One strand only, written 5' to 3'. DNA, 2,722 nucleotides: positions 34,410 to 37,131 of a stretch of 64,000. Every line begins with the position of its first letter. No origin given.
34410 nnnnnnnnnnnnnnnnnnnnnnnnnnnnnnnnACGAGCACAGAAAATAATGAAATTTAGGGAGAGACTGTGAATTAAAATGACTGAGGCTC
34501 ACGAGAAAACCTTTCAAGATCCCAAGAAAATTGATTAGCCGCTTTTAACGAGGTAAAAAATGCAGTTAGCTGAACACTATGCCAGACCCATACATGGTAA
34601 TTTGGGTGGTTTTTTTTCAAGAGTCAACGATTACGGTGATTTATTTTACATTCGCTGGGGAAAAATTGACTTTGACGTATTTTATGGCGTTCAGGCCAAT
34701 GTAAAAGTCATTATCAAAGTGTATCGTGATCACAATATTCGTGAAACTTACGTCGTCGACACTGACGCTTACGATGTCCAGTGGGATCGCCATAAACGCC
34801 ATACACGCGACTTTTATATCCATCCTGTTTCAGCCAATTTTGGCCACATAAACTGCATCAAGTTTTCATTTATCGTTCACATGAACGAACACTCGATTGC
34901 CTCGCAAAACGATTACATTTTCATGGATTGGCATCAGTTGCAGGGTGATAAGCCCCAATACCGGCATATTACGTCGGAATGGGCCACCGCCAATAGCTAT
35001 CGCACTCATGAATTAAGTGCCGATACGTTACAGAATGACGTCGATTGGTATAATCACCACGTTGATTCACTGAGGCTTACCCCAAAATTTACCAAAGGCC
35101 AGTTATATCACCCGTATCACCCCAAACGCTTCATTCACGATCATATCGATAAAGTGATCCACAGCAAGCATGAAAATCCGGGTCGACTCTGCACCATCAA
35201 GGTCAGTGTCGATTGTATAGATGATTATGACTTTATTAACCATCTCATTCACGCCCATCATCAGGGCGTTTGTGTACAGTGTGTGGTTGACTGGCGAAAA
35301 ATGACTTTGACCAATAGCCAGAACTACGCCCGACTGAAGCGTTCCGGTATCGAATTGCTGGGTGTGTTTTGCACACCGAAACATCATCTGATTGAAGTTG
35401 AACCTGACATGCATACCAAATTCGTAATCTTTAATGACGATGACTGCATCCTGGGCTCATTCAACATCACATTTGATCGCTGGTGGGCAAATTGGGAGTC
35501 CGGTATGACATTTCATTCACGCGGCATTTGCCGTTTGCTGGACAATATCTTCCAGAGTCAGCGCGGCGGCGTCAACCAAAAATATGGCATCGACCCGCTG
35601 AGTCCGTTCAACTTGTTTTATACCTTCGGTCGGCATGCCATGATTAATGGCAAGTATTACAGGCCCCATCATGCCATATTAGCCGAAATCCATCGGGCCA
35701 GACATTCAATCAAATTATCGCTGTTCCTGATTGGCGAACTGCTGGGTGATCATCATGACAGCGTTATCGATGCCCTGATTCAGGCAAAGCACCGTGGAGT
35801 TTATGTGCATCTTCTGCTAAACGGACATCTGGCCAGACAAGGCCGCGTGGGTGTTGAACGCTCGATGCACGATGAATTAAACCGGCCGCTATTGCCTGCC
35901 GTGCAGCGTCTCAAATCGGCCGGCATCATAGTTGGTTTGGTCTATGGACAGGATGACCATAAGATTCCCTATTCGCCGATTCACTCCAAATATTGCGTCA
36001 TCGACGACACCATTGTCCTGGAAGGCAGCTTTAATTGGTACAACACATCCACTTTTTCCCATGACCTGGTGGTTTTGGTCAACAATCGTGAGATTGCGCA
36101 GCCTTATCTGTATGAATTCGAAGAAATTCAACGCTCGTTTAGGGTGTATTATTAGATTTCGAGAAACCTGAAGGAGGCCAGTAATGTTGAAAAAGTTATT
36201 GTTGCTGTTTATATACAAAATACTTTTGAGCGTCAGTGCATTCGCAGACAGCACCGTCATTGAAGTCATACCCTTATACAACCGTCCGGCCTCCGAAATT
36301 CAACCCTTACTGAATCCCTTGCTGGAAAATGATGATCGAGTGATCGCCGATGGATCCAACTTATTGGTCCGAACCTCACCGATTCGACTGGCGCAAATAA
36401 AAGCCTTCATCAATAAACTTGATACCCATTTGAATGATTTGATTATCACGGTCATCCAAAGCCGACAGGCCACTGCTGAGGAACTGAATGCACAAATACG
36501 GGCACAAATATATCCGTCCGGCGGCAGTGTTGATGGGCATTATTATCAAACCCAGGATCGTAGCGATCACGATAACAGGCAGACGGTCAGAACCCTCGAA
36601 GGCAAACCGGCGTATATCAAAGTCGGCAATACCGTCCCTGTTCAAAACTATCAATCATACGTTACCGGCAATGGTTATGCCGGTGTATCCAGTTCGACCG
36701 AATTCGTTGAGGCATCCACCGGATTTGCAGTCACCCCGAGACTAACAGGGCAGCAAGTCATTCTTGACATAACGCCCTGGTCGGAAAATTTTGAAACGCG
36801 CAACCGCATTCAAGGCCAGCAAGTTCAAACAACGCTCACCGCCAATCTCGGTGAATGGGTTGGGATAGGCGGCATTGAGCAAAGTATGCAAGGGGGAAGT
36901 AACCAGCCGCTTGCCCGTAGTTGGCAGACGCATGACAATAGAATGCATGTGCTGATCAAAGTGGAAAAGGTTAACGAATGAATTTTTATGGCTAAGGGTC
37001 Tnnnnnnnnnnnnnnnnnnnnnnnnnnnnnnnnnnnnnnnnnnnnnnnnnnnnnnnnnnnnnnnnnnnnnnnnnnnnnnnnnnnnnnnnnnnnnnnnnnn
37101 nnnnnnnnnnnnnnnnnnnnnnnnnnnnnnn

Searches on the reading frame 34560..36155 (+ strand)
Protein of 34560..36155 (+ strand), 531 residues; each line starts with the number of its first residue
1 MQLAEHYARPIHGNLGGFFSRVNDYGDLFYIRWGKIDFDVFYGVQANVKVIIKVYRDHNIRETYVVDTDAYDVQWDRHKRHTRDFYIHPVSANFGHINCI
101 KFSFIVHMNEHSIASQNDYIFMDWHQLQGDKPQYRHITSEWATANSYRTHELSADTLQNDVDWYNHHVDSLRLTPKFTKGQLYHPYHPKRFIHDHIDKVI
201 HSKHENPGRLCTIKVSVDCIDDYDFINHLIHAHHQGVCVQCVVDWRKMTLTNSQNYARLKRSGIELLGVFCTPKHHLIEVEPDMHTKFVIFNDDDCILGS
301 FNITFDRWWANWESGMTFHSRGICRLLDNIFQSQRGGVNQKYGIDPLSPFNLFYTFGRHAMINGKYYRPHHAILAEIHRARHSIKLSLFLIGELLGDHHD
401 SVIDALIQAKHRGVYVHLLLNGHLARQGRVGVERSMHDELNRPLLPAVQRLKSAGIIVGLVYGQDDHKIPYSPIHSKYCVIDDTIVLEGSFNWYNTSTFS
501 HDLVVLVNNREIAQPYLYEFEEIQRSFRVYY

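Call 3: search_protein_families(library=pfam, proteins=[window:34560-36155:+], max_evalue=0.1)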
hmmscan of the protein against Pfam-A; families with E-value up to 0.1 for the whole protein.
window:34560-36155:+ (531 aa): 3 families
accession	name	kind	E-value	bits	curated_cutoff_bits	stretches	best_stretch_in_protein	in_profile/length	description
PF13091.12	PLDc_2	-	1.5e-34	119.2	27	2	373-523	1-131/132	PLD-like domain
PF00614.28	PLDc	-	2.1e-06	27.9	21.9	2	475-496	6-27/28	Phospholipase D Active site motif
PF13090.12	PP_kinase_C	-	1.4e-05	25.1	25.8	1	188-243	8-61/172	Polyphosphate kinase C-terminal domain 2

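Call 4: search_protein_families(library=ncbifam, proteins=[window:34560-36155:+], max_evalue=0.1)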
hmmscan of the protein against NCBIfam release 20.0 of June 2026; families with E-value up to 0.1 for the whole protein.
window:34560-36155:+ (531 aa): 11 families
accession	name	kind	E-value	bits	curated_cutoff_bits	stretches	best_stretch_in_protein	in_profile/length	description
NF038319.1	DISARM_DrmC_I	equivalog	5.8e-11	42.4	133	2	377-492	103-202/236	DISARM system phospholipase D-like protein DrmC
TIGR04265.1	bac_cardiolipin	equivalog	5.1e-06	25.7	290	1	371-493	132-240/483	cardiolipin synthase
NF010492.0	PRK13912.1-3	equivalog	1.2e-05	25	297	1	466-530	112-178/178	nuclease NucT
NF010490.0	PRK13912.1-1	equivalog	2e-05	24.7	211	0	213-313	46-134/159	nuclease NucT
NF010493.0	PRK13912.1-4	equivalog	0.00041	20.4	351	0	453-523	92-164/171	nuclease NucT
NF010491.0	PRK13912.1-2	equivalog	0.0023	17.7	225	1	471-507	120-155/180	nuclease NucT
TIGR03705.1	poly_P_kin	equivalog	0.0037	15.8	465.85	1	157-243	472-555/673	polyphosphate kinase 1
NF003919.0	PRK05443.1-4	equivalog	0.012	13.8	908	1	175-243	514-580/730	RNA degradosome polyphosphate kinase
NF008427.0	PRK11263.1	equivalog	0.013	14.6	281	0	361-423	14-72/409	cardiolipin synthase ClsB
NF003920.0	PRK05443.2-1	equivalog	0.014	13.7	935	1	184-243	514-571/719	RNA degradosome polyphosphate kinase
NF003922.0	PRK05443.2-3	equivalog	0.094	10.7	981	0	184-243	551-608/735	RNA degradosome polyphosphate kinase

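Call 34: find_homologous_proteins(query=window:34560-36155:+, max_evalue=0.00001)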
Query window:34560-36155:+ (531 aa): 489 proteins with E <= 0.00001 among 3270 candidates; the best 120 are listed.
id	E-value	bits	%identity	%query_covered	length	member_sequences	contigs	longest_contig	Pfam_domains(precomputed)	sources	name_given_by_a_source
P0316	0.0e+0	1266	100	100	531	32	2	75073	PF13091.13,PF13090.13,PF00614.29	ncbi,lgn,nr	ncbi:MAG: phosphatidylserine/phosphatidylglycerophosphate/cardiolipin synthase family protein [Methy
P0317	0.0e+0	1104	85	100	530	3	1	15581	PF13091.13,PF00614.29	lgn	-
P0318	0.0e+0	1103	86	100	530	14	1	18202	PF13091.13,PF00614.29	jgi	jgi:hypothetical protein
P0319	0.0e+0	1070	83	100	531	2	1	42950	PF13091.13,PF00614.29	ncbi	ncbi:MAG: phospholipase D-like domain-containing protein [Gammaproteobacteria bacterium]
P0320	0.0e+0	1067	82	100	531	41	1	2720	PF13091.13,PF00614.29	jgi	jgi:hypothetical protein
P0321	0.0e+0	1063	82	100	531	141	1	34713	PF13091.13,PF00614.29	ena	-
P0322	0.0e+0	1052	81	100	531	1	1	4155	PF13091.13,PF00614.29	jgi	jgi:hypothetical protein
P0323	0.0e+0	1049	81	100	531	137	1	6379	PF13091.13,PF13090.13,PF00614.29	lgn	-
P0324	0.0e+0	1048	81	100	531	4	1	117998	PF13091.13,PF00614.29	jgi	-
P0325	0.0e+0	1046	81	100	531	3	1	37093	PF13091.13,PF00614.29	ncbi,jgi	-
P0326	0.0e+0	1046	82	100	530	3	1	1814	PF13091.13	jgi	jgi:hypothetical protein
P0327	0.0e+0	1045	81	100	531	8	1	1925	PF13091.13,PF00614.29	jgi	jgi:hypothetical protein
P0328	0.0e+0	1043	80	100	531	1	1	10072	PF13091.13,PF13090.13,PF00614.29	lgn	-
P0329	0.0e+0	1038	81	100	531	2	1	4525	PF13091.13,PF00614.29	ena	-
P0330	0.0e+0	1038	81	100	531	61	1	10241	PF13091.13,PF00614.29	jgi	jgi:PLD-like domain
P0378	3.3e-294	995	78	100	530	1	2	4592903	PF13091.13,PF00614.29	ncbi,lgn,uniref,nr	ncbi:phospholipase D-like domain-containing protein [Methylomonas rapida]|uniref:phospholipase D n=1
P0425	1.8e-285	966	75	100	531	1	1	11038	PF13091.13,PF00614.29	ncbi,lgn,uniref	ncbi:phospholipase D-like domain-containing protein [Propionivibrio sp.]|uniref:phospholipase D-like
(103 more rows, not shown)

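Call 39: search_solved_structures(query=window:34560-36155:+, max_evalue=1, show_alignments=2)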
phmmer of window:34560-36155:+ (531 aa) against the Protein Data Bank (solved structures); distinct sequences matched with E-value up to 1: 4.
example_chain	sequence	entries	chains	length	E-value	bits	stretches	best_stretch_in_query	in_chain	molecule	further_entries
4ggj_A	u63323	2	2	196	0.0039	19.3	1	471-527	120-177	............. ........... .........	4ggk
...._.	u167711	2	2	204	0.0059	18.7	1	473-527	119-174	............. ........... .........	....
1byr_A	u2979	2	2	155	0.6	12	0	469-523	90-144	PROTEIN (ENDONUCLEASE)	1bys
6ehi_A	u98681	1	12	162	0.73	11.8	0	471-508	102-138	Nuclease NucT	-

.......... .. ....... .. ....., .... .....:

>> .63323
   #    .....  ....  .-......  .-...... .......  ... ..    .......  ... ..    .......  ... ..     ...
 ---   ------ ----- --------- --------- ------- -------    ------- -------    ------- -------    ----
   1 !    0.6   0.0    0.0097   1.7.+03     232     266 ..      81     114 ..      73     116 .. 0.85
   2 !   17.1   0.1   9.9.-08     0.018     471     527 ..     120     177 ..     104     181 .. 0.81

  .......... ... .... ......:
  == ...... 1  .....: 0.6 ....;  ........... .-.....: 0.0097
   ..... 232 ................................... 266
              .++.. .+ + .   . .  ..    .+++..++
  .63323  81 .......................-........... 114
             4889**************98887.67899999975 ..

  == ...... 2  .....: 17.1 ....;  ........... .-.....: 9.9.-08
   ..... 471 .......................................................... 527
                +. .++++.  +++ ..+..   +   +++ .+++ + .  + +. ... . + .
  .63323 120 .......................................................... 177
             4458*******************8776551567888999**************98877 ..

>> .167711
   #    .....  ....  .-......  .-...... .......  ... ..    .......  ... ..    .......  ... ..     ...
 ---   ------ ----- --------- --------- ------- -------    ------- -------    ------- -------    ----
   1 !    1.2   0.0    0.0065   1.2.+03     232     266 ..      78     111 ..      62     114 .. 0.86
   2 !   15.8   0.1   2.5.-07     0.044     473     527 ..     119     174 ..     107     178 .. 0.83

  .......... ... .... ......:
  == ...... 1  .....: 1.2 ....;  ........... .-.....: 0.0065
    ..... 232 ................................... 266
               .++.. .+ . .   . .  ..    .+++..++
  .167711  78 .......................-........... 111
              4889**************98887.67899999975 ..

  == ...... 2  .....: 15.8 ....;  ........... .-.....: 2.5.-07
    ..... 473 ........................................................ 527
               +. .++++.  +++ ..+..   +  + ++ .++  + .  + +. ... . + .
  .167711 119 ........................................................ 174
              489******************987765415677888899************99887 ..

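Call 57: predict_structure(alignment_id=A5)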
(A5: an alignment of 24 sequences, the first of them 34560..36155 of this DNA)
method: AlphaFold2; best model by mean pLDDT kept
length: 531 residues; sequences in the alignment: 24
mean_pLDDT: 71.9   pTM: 0.71
mean pLDDT of the five models: 71.9, 64.6, 61.7, 56.1, 54.9
residues with pLDDT >= 90: 95; 70-90: 214; 50-70: 150; < 50: 72
segments of 3 or more residues with pLDDT < 50: 151-154, 271-284, 333-368, 494-502
pLDDT, mean of each block of 10 residues (from residue 1): 84 88 66 88 71 85 74 59 80 84 79 85 87 89 76 51 55 55 64 89 90 80 89 91 64 74 69 36 58 75 61 63 61 37 35 35 41 79 87 63 90 95 78 77 89 95 63 70 79 41 64 82 85 91
secondary structure, 60 per line:
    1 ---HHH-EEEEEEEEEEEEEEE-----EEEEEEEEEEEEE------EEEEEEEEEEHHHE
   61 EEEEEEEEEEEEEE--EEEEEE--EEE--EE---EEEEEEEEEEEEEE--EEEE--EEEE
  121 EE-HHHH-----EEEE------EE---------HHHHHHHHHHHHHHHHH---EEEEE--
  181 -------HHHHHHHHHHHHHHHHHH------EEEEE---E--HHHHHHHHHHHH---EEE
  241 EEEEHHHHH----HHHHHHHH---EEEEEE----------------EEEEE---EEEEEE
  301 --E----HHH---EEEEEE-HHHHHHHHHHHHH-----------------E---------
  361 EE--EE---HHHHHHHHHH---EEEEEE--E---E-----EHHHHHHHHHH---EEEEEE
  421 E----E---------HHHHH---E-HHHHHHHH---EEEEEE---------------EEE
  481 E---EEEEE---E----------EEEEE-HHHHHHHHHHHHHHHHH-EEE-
elements in order: E8-22 E28-40 E47-56 E60-74 E77-82 E85-87 E95-108 E111-114 E117-122 H124-127 E133-136 H154-170 E174-178 H188-205 E212-216 H223-234 E238-244 H245-249 H254-261 E265-270 E287-291 E295-300 E314-319 H321-333 H370-379 E383-388 H402-411 E415-421 H436-440 H446-453 E457-462 E478-481 E485-489 E504-508 H510-526 E528-530
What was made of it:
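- Tried and rejected: That model is only of moderate confidence (pLDDT 72; call 57).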

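Call 60: fold_search(model_id=the predicted structure, library=pdb)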
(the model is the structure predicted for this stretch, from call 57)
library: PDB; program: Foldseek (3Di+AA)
matches with E <= 10: 1573; with E <= 0.001: 103
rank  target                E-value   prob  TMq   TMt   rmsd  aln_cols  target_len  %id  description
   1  7e0m_A                9.4e-16  1.00  0.42  0.56   7.6       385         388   14  Crystal structure of phospholipase D (released 2021-12-22)
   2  7e0m_B                8.3e-15  1.00  0.44  0.59   6.0       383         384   15  Crystal structure of phospholipase D (released 2021-12-22)
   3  9qqv                  2.2e-12  1.00  0.42  0.60   6.3       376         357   14  Structure of the F13 protein of Vaccinia virus in complex with G243-1720 (released 2025-12-24)
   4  9vbg_A                2.5e-12  1.00  0.39  0.47   8.6       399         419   17  Cryo-EM structure of human PLD3 apo form (released 2025-12-24)
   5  9fhs                  3.0e-12  1.00  0.42  0.58   6.5       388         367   14  Structure of the F13 protein of Vaccinia virus (F432 crystal form) (released 2025-03-12)
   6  8v5t_A                4.0e-12  1.00  0.40  0.49   8.6       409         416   17  Crystal structure of Alzheimers disease phospholipase D3 (released 2024-10-09)
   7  9fj0                  4.4e-12  1.00  0.39  0.53   8.5       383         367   13  Structure of the F13 protein (mutant G277C) of Vaccinia virus (released 2025-03-12)
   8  8v06_C                4.7e-12  1.00  0.38  0.47   9.0       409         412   17  Crystal structure of mouse PLD3 co-crystallized with 5'Pi-ssDNA for 9 days (released 2024-03-13)
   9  8q1x_A                5.2e-12  1.00  0.39  0.48   8.2       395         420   16  Structural analysis of PLD3 reveals insights into the mechanism of lysosomal 5' exonuclease-mediated nucleic acid degr (released 2023-12-06)
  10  9fhk_B                5.5e-12  1.00  0.40  0.57   7.1       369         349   14  Structure of the F13 protein of Vaccinia virus (P21 crystal form) (released 2025-03-12)
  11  8v07_B                6.1e-12  1.00  0.39  0.49   9.2       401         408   18  Crystal structure of mouse PLD3 co-crystallized with 5'Pi-ssDNA for 30 days (released 2024-03-13)
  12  8v07_D                6.4e-12  1.00  0.38  0.48   9.1       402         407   18  Crystal structure of mouse PLD3 co-crystallized with 5'Pi-ssDNA for 30 days (released 2024-03-13)
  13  8v06_A                6.8e-12  1.00  0.39  0.48   8.9       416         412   16  Crystal structure of mouse PLD3 co-crystallized with 5'Pi-ssDNA for 9 days (released 2024-03-13)
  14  9fiz                  7.9e-12  1.00  0.42  0.58   6.3       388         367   13  Structure of the F13 protein (mutant A295E) of Vaccinia virus (released 2025-03-12)
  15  8q1x_B                7.9e-12  1.00  0.40  0.49   7.4       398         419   18  Structural analysis of PLD3 reveals insights into the mechanism of lysosomal 5' exonuclease-mediated nucleic acid degr (released 2023-12-06)
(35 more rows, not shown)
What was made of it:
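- On HKD / PLD superfamily (partner gene 34560-36155): In the first motif the D position is N. Foldseek finds PLD structures at E 1e-15 (call 60).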

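Call 67: find_encoding_contigs(protein=P0378, flank=8000, max_places=1)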
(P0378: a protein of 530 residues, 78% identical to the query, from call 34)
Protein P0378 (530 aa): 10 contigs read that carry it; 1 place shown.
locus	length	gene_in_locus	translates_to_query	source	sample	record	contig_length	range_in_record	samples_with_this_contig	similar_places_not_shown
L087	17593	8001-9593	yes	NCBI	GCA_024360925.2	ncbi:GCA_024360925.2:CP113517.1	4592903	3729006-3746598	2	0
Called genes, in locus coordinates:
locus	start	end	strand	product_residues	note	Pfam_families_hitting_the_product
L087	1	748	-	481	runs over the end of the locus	PF00672:HAMP, PF00512:HisKA, PF02518:HATPase_c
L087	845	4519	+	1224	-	PF12128:DUF3584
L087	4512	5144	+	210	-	PF21980:MksE (weak)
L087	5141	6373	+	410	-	-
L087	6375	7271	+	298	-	PF23947:DUF7281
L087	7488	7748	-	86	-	-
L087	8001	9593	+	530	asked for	PF13091:PLDc_2, PF00614:PLDc (faint), PF13091:PLDc_2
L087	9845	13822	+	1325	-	PF03924:CHASE, PF00989:PAS (weak), PF12860:PAS_7 (weak), PF13188:PAS_8 (weak), PF00512:HisKA, PF02518:HATPase_c, PF00072:Response_reg, PF01627:Hpt, +2 more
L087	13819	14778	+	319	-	PF00072:Response_reg, PF00990:GGDEF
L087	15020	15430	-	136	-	PF01814:Hemerythrin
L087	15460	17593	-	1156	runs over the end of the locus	PF26300:PEPCK_PPi_lobe_2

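Call 68: find_encoding_contigs(protein=P0425, flank=8000, max_places=1)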
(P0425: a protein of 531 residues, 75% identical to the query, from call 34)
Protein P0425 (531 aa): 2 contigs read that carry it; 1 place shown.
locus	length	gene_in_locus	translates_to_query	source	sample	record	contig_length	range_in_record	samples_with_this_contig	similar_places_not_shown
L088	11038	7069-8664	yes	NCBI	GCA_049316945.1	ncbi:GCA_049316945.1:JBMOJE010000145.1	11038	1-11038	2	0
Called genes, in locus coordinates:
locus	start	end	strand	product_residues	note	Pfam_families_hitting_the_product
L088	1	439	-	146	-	PF02275:CBAH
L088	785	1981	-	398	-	PF01053:Cys_Met_Meta_PP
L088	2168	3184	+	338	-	PF00497:SBP_bac_3, PF09084:NMT1 (faint)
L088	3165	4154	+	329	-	PF00528:BPD_transp_1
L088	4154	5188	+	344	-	PF00528:BPD_transp_1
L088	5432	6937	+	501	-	PF03370:CBM_21, PF03372:Exo_endo_phos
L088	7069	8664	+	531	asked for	PF13091:PLDc_2, PF00614:PLDc (faint), PF13091:PLDc_2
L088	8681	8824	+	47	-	-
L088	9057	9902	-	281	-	PF09339:HTH_IclR, PF01614:IclR_C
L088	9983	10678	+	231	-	PF09140:MipZ (weak), PF10609:ParA (weak), PF13614:AAA_31, PF01656:CbiA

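Call 73: search_protein_families(library=padloc, proteins=[window:34560-36155:+], max_evalue=0.01)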
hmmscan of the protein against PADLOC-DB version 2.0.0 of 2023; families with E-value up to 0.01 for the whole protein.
window:34560-36155:+ (531 aa): 13 families
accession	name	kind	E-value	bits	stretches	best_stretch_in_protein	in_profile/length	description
PDLC02614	DrmC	-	1.5e-12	45.5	2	215-326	39-143/153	DrmC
PDLC03924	MkoC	-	1.6e-09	34.5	1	399-513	1022-1122/1136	-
PDLC02616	DrmC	-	3.6e-08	31.3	1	224-332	110-213/224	DrmC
PDLC02585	DrmC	-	5.9e-06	24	1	398-489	130-209/253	DrmC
PDLC03922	MkoB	-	1.9e-05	22.1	0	445-513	537-592/610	-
PDLC02606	DrmC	-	2.8e-05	22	0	395-493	56-142/182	DrmC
PDLC02611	DrmC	-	8.3e-05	20.8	0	280-332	75-127/138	DrmC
PDLC02595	DrmC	-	0.00015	19.6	0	385-423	129-170/269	DrmC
PDLC02589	DrmC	-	0.0005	17.3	0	401-430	138-167/264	DrmC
PDLC02607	DrmC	-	0.00079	16.8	0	229-323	143-242/265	DrmC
PDLC02588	DrmC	-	0.0024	15.5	0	227-319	135-228/256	DrmC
PDLC02604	DrmC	-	0.0028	16.2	0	284-318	32-66/92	DrmC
PDLC02591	DrmC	-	0.0028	14.9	0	462-521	188-248/260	DrmC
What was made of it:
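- The PLD protein gives weak hits to DrmC/NucT models (calls 4, 73).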

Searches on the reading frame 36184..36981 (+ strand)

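Call 3: search_protein_families(library=pfam, proteins=[window:36184-36981:+], max_evalue=0.1)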
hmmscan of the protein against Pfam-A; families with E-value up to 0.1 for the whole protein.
window:36184-36981:+ (265 aa): 3 families
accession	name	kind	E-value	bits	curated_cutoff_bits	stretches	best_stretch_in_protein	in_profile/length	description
PF00263.26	Secretin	-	2.2e-10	40.8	27.5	1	132-237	13-128/169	Bacterial type II and III secretion system protein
PF03958.22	Secretin_N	-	3.3e-06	27.7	28.2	1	27-80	2-64/69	Bacterial type II/III secretion system short domain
PF11382.13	MctB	-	0.064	13.4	25.6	0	79-141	77-138/306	Copper transport outer membrane protein, MctB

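Call 4: search_protein_families(library=ncbifam, proteins=[window:36184-36981:+], max_evalue=0.1)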
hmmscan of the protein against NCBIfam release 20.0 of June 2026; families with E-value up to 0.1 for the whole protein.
window:36184-36981:+ (265 aa): 5 families
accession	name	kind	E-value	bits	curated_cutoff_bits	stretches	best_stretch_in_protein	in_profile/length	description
TIGR02517.1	type_II_gspD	equivalog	4.7e-11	41.9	351.35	2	21-111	94-185/600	type II secretion system secretin GspD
TIGR02515.1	IV_pilus_PilQ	subfamily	3e-08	33.1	284.35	1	135-236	282-386/428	type IV pilus secretin PilQ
NF010083.0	PRK13568.1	equivalog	0.00022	20.1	554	1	141-236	279-376/419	DNA uptake porin HofQ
TIGR02519.1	pilus_MshL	equivalog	0.00038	19.6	250.2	1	134-217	127-214/290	pilus (MSHA type) biogenesis protein MshL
TIGR02132.1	phaR_Bmeg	equivalog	0.093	12.7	148.4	0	70-136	117-182/189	polyhydroxyalkanoic acid synthase subunit PhaR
